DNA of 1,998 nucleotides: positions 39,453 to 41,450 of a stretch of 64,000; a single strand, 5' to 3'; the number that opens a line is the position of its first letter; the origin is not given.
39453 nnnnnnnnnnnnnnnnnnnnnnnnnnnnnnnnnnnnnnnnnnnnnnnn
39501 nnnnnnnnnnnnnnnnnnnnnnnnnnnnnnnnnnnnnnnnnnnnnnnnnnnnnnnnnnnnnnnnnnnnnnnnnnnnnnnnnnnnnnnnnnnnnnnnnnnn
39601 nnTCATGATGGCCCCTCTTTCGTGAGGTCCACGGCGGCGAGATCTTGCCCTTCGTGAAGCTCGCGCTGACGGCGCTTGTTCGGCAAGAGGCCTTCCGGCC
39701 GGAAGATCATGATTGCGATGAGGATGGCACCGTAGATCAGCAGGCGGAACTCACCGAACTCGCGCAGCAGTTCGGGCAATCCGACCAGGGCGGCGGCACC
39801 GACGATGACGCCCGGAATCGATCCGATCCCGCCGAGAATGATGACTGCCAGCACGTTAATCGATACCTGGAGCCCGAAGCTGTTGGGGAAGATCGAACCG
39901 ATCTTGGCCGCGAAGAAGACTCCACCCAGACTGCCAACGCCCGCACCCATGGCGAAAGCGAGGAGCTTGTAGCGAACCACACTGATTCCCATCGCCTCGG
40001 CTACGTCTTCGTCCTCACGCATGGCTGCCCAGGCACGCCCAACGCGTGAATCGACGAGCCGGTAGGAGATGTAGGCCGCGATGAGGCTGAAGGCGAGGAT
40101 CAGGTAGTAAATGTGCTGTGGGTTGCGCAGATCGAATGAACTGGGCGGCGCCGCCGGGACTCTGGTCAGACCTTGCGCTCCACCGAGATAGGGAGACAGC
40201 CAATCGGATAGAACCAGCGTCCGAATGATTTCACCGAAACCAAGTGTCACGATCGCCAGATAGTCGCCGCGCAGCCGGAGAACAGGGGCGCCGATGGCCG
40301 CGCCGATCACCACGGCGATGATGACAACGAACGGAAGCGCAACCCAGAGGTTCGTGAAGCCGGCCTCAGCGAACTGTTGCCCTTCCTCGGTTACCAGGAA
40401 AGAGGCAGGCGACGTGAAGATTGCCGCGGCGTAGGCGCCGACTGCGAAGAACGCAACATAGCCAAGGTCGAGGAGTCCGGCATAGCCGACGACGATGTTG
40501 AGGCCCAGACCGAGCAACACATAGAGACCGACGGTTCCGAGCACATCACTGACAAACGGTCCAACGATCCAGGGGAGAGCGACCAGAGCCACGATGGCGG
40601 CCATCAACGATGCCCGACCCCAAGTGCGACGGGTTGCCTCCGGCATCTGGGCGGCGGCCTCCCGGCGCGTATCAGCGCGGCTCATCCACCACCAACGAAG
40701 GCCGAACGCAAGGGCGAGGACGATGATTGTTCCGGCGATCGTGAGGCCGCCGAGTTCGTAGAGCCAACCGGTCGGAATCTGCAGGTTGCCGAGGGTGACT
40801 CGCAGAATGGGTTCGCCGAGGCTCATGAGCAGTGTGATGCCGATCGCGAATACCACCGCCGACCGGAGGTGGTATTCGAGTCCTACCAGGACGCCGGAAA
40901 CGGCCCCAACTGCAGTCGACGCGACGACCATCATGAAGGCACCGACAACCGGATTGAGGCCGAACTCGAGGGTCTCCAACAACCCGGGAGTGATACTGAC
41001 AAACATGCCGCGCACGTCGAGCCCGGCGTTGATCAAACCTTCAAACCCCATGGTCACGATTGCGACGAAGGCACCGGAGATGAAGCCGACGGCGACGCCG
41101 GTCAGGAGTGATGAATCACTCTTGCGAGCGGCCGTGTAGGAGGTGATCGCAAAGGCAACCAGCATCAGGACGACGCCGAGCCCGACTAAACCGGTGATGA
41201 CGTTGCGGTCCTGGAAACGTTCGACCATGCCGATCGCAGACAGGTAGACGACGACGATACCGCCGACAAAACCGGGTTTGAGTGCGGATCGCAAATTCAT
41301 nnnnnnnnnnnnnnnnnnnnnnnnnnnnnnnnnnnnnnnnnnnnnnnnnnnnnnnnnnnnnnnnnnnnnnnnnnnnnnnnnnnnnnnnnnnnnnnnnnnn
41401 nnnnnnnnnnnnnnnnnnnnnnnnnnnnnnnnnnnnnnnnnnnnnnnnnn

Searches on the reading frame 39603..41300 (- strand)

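Call 89: search_protein_families(library=pfam, proteins=[window:39603-41300:-], max_evalue=0.01)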
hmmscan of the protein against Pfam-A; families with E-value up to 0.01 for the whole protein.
window:39603-41300:- (565 aa): 1 family
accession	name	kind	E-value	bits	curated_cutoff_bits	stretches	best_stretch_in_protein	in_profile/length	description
PF02653.21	BPD_transp_2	-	3.8e-45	154.6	26.8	1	251-531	3-269/269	Branched-chain amino acid transport system / permease component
